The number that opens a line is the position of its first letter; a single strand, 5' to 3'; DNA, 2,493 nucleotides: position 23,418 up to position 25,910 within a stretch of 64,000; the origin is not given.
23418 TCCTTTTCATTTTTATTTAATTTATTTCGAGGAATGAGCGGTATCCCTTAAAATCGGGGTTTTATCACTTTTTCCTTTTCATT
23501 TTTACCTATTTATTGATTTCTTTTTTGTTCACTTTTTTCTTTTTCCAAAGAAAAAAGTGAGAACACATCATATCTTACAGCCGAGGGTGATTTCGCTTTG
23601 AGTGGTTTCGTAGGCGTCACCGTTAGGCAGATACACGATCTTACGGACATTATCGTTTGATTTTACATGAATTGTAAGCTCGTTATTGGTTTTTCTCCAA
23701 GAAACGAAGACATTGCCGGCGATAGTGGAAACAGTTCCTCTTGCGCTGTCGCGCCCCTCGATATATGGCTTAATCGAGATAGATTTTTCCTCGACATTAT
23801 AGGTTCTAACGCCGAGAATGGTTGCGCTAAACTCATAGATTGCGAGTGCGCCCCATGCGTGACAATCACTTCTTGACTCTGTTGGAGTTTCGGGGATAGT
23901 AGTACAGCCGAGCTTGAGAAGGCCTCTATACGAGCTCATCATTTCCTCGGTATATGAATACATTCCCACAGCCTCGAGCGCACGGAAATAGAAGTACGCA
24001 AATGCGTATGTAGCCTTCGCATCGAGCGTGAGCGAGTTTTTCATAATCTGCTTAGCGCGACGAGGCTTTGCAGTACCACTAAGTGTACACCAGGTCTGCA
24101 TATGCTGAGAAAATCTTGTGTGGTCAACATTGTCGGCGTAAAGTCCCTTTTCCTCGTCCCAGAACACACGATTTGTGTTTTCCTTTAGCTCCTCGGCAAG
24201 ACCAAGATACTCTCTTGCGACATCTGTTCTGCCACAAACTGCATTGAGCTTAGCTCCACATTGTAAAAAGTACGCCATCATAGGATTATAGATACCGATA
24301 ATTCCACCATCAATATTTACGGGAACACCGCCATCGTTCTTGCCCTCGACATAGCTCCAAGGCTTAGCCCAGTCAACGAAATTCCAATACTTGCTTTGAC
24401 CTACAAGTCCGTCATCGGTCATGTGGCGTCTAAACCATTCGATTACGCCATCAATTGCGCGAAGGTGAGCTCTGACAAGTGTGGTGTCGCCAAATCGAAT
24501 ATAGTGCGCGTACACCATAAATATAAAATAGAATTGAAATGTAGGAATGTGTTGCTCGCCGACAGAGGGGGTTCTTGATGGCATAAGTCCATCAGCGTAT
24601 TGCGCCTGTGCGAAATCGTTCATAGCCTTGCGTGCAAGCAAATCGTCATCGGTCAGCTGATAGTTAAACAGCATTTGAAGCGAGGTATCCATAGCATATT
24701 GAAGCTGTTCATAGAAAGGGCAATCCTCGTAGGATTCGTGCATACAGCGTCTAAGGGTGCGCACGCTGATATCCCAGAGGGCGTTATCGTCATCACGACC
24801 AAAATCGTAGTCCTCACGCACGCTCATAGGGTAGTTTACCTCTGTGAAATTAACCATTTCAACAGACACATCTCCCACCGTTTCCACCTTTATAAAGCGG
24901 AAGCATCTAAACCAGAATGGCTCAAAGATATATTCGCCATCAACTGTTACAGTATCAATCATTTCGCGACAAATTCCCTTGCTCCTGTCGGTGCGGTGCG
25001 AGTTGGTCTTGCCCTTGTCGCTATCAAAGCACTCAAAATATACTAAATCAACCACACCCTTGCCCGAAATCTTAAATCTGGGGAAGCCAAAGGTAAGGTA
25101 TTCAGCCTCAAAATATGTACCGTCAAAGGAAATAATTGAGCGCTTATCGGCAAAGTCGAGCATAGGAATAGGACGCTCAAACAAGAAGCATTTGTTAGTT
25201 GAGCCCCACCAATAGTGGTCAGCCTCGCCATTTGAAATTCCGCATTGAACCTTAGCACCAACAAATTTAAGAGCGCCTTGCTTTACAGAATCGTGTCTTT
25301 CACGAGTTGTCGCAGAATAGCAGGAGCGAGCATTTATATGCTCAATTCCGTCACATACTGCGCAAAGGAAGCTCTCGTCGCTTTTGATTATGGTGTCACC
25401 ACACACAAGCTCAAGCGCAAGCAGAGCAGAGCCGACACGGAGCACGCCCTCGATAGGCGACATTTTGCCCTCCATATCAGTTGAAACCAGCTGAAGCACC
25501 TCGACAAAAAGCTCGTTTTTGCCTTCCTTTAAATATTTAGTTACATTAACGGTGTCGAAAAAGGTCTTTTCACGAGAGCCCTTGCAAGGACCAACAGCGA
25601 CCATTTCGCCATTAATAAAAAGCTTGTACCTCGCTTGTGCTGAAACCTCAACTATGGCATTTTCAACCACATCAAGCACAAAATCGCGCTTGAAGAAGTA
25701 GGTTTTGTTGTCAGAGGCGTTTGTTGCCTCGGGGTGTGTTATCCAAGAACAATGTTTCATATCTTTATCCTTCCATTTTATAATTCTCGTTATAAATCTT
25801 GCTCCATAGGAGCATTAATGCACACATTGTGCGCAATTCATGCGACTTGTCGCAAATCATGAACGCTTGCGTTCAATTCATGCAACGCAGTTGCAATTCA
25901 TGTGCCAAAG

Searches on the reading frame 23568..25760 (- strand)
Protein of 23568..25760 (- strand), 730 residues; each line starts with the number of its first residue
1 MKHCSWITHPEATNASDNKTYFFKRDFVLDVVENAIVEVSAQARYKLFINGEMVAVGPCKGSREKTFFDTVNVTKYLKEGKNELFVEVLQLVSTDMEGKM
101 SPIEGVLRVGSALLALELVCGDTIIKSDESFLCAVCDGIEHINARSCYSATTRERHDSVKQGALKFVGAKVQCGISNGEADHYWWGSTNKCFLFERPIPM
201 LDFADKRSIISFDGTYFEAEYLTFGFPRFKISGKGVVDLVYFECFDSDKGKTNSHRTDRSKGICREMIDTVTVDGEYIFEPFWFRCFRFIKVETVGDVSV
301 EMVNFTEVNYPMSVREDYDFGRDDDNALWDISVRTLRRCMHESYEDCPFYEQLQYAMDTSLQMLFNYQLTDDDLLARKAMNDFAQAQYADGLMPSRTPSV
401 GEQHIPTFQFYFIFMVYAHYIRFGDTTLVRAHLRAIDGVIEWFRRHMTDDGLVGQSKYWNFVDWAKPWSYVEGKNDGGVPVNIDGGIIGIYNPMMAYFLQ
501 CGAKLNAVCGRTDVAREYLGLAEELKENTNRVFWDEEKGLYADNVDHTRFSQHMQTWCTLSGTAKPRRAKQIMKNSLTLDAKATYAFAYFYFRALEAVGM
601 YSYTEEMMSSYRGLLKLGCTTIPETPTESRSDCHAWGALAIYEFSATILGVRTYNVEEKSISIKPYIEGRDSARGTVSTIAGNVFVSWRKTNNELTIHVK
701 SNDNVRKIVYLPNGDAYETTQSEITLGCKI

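Call 52: search_protein_families(library=pfam, proteins=[window:23568-25760:-])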
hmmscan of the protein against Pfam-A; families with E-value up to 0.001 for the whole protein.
window:23568-25760:- (730 aa): 3 families
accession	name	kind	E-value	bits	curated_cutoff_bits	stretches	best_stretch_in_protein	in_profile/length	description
PF17389.8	Bac_rhamnosid6H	-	1.6e-24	87.3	24.5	1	326-638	14-329/339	Bacterial alpha-L-rhamnosidase 6 hairpin glycosidase domain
PF17390.7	Bac_rhamnosid_C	-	9.1e-06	25.8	22.1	1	659-722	10-74/78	Bacterial alpha-L-rhamnosidase C-terminal domain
PF02837.24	Glyco_hydro_2_N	-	0.0005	20.5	28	0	40-91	90-136/169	Glycosyl hydrolases family 2, sugar binding domain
